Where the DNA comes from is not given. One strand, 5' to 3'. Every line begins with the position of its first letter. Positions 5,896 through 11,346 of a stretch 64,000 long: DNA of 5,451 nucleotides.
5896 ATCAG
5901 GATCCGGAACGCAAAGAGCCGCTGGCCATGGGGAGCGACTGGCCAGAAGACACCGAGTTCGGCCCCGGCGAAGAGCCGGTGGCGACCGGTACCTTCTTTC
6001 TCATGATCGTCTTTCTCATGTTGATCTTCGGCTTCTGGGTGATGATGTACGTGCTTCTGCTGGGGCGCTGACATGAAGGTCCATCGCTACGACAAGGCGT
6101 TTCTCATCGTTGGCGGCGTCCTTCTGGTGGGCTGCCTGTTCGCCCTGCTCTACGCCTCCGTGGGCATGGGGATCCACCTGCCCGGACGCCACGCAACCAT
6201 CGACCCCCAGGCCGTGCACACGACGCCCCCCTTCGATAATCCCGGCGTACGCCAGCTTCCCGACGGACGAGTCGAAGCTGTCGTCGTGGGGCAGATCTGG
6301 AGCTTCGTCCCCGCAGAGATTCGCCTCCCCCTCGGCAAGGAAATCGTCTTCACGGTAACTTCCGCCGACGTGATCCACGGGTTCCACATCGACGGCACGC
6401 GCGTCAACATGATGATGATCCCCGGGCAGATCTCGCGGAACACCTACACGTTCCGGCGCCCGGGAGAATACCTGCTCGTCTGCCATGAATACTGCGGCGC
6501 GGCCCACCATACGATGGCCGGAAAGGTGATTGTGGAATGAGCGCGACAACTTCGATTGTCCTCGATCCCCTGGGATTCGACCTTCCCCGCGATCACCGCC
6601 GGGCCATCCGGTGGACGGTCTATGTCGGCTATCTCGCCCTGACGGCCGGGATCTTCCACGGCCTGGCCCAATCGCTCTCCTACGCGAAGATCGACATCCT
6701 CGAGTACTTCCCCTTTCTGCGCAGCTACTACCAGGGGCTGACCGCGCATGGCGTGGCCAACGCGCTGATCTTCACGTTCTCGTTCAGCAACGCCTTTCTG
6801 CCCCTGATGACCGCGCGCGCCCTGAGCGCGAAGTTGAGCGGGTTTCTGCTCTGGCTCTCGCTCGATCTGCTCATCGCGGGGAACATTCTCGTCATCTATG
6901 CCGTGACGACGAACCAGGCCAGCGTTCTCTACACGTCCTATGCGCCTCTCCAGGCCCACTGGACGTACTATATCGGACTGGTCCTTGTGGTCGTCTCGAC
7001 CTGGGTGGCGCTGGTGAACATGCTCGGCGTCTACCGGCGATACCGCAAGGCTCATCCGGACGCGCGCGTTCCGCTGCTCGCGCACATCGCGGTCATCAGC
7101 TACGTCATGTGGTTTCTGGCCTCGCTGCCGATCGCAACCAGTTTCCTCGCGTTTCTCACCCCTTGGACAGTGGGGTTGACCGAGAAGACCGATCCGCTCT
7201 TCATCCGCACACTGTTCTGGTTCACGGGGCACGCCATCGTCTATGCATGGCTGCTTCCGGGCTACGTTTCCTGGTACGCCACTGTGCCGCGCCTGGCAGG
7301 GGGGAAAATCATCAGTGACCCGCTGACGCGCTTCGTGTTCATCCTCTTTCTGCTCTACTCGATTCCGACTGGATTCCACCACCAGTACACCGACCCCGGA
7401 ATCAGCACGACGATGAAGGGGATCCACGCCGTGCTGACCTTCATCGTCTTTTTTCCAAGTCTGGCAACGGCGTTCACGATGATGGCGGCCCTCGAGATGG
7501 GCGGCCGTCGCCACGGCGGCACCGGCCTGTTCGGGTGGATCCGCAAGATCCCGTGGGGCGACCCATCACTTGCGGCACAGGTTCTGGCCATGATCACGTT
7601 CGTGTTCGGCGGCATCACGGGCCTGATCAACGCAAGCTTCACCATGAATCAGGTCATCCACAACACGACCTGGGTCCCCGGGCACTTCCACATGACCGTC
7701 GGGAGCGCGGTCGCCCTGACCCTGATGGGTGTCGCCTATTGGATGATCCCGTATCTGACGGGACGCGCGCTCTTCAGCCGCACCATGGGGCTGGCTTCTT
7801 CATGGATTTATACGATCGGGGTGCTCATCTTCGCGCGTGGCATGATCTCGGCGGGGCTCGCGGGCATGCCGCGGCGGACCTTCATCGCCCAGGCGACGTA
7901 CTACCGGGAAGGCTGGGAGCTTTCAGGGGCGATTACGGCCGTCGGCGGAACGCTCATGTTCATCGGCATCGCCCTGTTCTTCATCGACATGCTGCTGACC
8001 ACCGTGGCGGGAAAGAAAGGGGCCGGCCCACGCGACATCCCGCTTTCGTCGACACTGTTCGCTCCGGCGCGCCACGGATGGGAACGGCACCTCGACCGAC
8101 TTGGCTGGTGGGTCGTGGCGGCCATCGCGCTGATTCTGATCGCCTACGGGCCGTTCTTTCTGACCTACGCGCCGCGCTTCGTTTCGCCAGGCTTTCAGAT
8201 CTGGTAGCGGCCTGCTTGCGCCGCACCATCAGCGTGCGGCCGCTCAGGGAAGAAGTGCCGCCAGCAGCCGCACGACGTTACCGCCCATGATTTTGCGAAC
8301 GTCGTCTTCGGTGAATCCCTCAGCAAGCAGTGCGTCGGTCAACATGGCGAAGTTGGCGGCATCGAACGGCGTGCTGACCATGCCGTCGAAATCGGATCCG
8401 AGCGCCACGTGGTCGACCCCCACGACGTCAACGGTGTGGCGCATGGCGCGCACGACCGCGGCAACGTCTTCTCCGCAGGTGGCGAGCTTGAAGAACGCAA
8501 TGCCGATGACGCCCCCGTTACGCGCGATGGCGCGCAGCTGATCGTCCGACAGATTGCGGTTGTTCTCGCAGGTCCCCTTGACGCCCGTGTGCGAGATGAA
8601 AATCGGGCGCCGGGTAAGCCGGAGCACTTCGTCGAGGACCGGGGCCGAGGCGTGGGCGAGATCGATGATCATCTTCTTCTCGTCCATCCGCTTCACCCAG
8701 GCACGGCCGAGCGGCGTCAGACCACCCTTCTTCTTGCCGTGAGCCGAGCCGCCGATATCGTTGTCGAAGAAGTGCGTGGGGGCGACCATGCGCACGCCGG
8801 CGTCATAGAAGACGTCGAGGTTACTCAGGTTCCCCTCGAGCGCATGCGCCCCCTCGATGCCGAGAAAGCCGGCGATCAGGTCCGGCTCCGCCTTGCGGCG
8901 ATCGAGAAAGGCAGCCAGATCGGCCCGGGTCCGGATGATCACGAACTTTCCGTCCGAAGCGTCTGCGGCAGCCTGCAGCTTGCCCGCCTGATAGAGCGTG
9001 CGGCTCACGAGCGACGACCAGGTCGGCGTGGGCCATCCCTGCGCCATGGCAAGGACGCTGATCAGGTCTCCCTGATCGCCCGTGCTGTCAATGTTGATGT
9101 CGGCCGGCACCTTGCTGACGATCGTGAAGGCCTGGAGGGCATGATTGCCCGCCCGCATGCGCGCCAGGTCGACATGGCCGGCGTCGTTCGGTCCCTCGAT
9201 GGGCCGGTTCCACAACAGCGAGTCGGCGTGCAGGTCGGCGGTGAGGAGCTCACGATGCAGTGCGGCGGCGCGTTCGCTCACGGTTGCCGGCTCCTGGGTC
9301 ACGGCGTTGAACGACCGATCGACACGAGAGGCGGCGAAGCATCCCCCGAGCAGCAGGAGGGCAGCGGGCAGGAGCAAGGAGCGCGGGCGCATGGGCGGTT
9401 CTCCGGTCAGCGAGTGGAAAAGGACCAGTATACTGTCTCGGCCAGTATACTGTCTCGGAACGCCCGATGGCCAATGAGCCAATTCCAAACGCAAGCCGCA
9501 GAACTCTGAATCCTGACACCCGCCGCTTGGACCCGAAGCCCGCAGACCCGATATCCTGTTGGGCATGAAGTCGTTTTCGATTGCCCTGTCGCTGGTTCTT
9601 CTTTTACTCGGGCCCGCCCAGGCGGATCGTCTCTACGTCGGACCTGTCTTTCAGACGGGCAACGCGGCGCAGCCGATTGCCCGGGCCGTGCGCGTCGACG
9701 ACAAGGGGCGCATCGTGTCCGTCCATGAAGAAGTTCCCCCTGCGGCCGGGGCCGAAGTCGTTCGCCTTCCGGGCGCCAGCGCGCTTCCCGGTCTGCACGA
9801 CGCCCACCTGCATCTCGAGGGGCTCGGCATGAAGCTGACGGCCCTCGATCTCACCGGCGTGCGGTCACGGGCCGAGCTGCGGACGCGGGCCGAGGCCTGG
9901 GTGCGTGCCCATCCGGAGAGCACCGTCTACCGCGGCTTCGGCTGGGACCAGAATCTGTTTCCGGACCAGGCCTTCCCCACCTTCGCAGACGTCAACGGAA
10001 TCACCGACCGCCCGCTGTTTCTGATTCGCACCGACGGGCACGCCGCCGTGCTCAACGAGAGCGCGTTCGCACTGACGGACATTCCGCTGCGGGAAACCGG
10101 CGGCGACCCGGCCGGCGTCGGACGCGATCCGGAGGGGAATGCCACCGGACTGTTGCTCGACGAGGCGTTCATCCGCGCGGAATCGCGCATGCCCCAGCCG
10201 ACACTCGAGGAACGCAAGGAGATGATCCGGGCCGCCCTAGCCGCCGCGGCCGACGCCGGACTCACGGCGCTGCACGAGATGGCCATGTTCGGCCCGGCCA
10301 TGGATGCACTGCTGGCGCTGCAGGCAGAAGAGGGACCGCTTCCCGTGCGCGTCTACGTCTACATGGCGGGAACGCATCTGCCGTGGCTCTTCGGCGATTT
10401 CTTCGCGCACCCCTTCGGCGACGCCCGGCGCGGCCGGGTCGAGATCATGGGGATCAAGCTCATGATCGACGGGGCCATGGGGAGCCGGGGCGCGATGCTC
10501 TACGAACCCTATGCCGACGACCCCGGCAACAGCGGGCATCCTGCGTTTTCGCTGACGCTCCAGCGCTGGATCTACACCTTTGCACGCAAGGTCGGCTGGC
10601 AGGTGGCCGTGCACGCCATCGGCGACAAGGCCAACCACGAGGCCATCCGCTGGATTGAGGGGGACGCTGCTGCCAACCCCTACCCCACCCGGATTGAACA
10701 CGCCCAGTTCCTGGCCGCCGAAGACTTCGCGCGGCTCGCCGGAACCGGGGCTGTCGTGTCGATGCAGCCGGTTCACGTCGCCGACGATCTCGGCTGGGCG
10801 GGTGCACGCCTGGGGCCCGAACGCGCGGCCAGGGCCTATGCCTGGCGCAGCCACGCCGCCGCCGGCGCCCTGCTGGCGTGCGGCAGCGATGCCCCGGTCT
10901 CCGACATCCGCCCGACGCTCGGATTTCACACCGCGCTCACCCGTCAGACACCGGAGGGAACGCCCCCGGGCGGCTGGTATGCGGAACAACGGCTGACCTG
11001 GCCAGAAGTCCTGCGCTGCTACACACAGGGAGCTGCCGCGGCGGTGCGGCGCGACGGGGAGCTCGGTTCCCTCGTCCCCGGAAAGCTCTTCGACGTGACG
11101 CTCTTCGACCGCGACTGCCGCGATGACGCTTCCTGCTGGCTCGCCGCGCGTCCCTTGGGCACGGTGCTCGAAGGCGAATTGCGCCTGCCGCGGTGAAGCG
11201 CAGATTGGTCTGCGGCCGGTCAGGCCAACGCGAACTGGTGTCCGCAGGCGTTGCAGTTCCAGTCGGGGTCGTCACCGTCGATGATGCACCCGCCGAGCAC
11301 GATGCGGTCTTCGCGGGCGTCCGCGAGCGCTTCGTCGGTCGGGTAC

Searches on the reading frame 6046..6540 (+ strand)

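Call 21: search_protein_families(library=ncbifam, max_evalue=0.00001, proteins=[window:6046-6540:+])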
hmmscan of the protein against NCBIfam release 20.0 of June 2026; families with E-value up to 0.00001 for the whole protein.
window:6046-6540:+ (164 aa): 5 families
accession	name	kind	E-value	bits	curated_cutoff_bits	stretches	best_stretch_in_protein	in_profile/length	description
TIGR02866.1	CoxB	equivalog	3.1e-19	69.3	147.7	1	90-163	118-191/202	cytochrome c oxidase subunit II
NF050117.1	aa3_CtaC_Actin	exception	2.5e-12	46.6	250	1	91-161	160-230/244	aa3-type cytochrome oxidase subunit II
TIGR04246.1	nitrous_NosZ_Gp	equivalog_domain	7.5e-12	44.3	625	1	85-164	494-577/578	Sec-dependent nitrous-oxide reductase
TIGR04244.1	nitrous_NosZ_RR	equivalog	2.6e-09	36.2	625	1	81-164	540-627/627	TAT-dependent nitrous-oxide reductase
NF041074.2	quin_ox_SoxA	equivalog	1.6e-06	28.1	110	1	79-163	66-153/154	proton pump complex quinol oxidase subunit SoxA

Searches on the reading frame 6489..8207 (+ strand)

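Call 21: search_protein_families(library=ncbifam, max_evalue=0.00001, proteins=[window:6489-8207:+])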
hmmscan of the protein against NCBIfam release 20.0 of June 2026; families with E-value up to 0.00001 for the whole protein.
window:6489-8207:+ (572 aa): 5 families
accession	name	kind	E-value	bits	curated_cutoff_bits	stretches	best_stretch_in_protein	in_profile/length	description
TIGR02891.1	CtaD_CoxA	equivalog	7.6e-29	100.7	670.75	1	77-510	46-474/504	cytochrome c oxidase subunit I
TIGR00780.1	ccoN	equivalog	2.9e-15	56.1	583.15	1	90-510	58-463/474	cytochrome-c oxidase, cbb3-type subunit I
NF041075.1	quin_ox_SoxB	equivalog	1.1e-12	47.7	700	1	94-502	62-451/468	proton pump complex quinol oxidase subunit SoxB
NF050116.1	cyt_aa3_Actin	exception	1.4e-10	40.6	880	1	79-509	49-474/522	aa3-type cytochrome oxidase subunit I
TIGR02843.1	CyoB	equivalog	1.6e-09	36.8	1020.35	1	78-504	96-518/646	cytochrome o ubiquinol oxidase subunit I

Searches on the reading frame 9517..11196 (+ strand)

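Call 21: search_protein_families(library=ncbifam, max_evalue=0.00001, proteins=[window:9517-11196:+])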
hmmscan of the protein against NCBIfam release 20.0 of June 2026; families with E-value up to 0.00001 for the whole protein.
window:9517-11196:+ (559 aa): 3 families
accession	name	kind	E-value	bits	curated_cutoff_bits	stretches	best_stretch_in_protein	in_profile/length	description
NF006056.0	PRK08204.1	subfamily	7.4e-09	34.9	391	0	353-533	208-382/449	hypothetical protein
NF051886.1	XaaProDiPepCaul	equivalog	2e-08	33.7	500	0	56-103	19-67/398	Xaa-Pro dipeptidase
NF006689.0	PRK09237.1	equivalog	1.8e-06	26.8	371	0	494-532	300-337/383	amidohydrolase/deacetylase family metallohydrolase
